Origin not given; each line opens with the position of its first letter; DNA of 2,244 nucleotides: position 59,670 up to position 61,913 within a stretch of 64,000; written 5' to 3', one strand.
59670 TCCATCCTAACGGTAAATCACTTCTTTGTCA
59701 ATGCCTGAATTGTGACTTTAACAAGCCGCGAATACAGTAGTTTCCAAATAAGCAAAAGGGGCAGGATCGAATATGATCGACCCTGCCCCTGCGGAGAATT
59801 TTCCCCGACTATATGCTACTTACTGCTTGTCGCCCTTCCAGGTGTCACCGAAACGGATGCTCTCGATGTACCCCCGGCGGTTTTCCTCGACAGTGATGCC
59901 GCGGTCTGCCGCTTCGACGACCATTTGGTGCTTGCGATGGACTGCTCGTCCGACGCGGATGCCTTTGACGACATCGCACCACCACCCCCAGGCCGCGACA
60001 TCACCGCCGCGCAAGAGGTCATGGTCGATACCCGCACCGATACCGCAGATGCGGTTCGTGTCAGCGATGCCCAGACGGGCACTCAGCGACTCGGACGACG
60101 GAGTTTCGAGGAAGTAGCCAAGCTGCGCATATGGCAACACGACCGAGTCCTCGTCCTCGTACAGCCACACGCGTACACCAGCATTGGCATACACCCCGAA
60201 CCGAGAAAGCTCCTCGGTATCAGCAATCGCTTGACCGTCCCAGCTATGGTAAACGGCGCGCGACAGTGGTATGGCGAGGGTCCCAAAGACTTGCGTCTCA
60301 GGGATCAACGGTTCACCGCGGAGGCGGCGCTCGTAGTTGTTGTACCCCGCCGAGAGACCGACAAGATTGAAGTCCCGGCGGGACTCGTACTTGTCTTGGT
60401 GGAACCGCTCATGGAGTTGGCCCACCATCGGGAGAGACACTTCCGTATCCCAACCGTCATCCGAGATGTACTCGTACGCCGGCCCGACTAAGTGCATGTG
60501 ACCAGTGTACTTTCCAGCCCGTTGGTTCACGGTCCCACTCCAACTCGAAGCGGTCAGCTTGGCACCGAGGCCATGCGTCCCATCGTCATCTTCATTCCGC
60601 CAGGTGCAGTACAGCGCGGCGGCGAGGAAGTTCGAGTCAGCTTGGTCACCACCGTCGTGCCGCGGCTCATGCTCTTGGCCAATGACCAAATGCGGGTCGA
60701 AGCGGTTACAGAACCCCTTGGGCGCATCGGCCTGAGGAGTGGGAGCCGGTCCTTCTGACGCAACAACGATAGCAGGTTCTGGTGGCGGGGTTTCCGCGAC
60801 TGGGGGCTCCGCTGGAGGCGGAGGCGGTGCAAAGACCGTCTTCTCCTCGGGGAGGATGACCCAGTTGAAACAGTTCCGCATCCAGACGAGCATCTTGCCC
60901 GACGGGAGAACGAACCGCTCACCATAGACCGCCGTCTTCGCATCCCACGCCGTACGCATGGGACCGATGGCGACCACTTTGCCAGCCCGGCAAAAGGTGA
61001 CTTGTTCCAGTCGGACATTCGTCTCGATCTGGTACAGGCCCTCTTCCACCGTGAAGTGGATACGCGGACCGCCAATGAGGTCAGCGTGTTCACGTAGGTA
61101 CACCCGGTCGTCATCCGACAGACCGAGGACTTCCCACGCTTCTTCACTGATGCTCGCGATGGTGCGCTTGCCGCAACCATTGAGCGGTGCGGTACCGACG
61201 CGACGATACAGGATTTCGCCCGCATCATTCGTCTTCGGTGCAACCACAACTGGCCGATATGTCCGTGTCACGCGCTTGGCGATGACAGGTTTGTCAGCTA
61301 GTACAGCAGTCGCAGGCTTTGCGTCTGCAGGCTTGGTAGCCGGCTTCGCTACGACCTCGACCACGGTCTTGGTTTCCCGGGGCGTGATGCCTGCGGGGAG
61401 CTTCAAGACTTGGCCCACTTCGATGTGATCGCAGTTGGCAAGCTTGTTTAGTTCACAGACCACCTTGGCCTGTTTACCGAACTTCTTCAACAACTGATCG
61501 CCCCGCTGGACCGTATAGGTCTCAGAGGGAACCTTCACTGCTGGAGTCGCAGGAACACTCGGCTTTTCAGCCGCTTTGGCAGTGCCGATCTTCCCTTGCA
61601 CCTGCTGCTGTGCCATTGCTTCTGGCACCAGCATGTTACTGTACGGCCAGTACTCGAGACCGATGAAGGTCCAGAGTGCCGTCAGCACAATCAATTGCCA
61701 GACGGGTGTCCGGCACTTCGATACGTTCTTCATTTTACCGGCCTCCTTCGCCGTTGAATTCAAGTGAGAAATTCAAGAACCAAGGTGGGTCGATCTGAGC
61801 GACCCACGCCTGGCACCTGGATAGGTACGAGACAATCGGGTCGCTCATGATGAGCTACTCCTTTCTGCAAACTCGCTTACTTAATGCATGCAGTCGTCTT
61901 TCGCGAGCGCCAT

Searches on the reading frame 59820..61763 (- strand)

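Call 25: search_protein_families(library=pfam, max_evalue=0.001, proteins=[window:59820-61763:-])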
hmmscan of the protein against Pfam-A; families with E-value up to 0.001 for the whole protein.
window:59820-61763:- (647 aa): 1 family
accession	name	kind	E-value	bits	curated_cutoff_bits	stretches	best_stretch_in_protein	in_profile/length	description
PF01476.26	LysM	-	0.00048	20.5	20.9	0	83-123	1-43/43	LysM domain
